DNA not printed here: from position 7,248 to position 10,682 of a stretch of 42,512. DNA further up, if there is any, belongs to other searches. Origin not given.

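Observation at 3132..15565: Three paralogous GWxTD lipoproteins bracket a T9SS metalloprotease, a regulator-less SusC/SusD pair and a Calx-beta lipoprotein: candidate uncharacterised surface protein/peptide-harvesting locus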

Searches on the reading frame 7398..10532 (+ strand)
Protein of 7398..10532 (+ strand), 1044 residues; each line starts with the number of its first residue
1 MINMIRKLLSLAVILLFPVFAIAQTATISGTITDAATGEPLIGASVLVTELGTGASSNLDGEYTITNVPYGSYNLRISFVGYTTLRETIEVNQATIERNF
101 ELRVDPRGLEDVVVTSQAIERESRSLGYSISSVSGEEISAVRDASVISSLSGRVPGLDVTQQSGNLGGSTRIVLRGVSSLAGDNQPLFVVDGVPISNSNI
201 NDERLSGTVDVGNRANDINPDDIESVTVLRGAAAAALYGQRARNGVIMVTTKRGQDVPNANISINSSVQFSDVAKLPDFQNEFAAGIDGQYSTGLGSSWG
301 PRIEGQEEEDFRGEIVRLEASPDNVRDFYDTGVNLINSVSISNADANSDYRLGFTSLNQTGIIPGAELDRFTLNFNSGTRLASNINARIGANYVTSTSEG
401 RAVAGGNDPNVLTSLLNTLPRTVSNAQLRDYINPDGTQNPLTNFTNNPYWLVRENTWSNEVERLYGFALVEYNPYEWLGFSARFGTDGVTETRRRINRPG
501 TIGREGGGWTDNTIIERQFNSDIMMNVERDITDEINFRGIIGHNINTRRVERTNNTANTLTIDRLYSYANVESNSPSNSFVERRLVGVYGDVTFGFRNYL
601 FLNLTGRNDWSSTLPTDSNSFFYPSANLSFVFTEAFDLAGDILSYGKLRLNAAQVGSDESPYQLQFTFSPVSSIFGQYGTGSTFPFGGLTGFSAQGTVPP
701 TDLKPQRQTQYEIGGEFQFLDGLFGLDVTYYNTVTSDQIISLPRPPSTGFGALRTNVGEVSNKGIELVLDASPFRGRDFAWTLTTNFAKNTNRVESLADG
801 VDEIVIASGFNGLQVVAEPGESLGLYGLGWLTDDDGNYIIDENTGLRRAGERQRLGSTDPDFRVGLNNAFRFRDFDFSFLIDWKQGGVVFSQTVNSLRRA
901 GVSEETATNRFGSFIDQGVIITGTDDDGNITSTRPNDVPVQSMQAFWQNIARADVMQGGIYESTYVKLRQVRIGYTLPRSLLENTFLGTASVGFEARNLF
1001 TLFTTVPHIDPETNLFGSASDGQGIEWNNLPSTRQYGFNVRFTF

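Call 4: search_protein_families(library=pfam, proteins=[window:7398-10532:+], max_evalue=0.01)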
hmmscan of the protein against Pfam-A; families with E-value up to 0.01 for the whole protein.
window:7398-10532:+ (1044 aa): 6 families
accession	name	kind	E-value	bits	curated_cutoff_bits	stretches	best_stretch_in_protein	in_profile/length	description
PF13715.12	CarbopepD_reg_2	-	3.3e-23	82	32.2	1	28-114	1-88/88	CarboxypepD_reg-like domain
PF00593.30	TonB_dep_Rec_b-barrel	-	4.6e-19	70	27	1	429-851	31-397/436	TonB dependent receptor-like, beta-barrel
PF07715.20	Plug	-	2.3e-18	67.1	23.9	1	124-246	3-107/107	TonB-dependent Receptor Plug Domain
PF13620.12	CarboxypepD_reg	-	1.3e-15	57.9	32.3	1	27-101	1-80/82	Carboxypeptidase regulatory-like domain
PF08308.17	PEGA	-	0.00089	19.6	20.8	1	64-102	28-67/71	PEGA domain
PF09430.16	EMC7_beta-sandw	-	0.0087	16.7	26.6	0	55-99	23-67/122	ER membrane protein complex subunit 7, beta-sandwich domain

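Call 5: search_protein_families(library=ncbifam, proteins=[window:7398-10532:+], max_evalue=0.01)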
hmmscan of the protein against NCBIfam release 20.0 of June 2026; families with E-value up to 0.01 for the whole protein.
window:7398-10532:+ (1044 aa): 9 families
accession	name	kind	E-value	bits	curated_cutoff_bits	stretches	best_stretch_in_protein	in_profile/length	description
TIGR04056.1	OMP_RagA_SusC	subfamily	3.6e-177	591.6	368.25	1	27-1044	2-981/981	SusC/RagA family TonB-linked outer membrane protein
TIGR04057.1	SusC_RagA_signa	signature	9.7e-15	54.1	46.2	1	222-252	1-31/31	SusC/RagA subfamily TonB-dependent outer membrane receptor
NF010048.1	PRK13524.1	subfamily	3.5e-12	45.6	493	1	98-258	29-182/744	FepA family TonB-dependent siderophore receptor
NF010051.0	PRK13528.1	subfamily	6.6e-11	41.2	583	1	107-264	32-184/727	FepA family TonB-dependent siderophore receptor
TIGR01779.1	TonB-B12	equivalog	9.5e-09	34.3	599.7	1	107-265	27-167/614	TonB-dependent vitamin B12 receptor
NF007926.1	PRK10641.1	equivalog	3.4e-08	32.5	836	1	110-294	28-197/617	TonB-dependent vitamin B12 receptor BtuB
NF010010.0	PRK13483.1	equivalog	7.3e-07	27.6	927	1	107-271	31-182/660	ligand-gated channel protein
NF049946.1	TonB_dep_CU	exception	0.0018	16.6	700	1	153-272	84-190/683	TonB-dependent receptor, CU motif-type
NF053590.1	TonB_dep_TOL0244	equivalog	0.0028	16.3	645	1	213-268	102-156/604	TOL_0244 family TonB-dependent receptor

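Call 52: search_solved_structures(query=window:7398-10532:+, max_evalue=1e-10)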
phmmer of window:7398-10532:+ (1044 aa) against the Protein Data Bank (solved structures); distinct sequences matched with E-value up to 1e-10: 9.
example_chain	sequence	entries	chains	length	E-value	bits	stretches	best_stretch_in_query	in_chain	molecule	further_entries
5fq6_B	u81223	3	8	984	7.2e-150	504.1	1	100-1042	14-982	SUSC/RAGA FAMILY TONB-LINKED OUTER MEMBRANE PROTEIN | BT_2264 | OUTER MEMBRANE PROTEIN OMP121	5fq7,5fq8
5t3r_D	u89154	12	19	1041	7e-41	143.3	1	7-1004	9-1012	SusC homolog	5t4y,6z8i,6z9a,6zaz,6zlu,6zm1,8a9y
8ypt_C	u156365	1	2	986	5.7e-39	137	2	112-256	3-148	TonB-linked outer membrane protein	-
8ypu_C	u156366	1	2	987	5.7e-39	137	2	112-256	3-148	SusC/RagA family TonB-linked outer membrane protein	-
6sli_B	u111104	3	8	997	8.2e-37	129.9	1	24-806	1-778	RagA protein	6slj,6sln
8aa4_A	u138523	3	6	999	1.3e-36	129.2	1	8-1034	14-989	SusC homolog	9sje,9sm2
6zlt_B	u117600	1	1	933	4.7e-27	97.6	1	112-1004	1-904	SusC homolog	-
6sml_B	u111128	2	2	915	1e-24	89.9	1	121-806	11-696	RagA protein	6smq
6sm3_B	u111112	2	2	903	1.4e-24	89.4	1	128-806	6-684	RagA protein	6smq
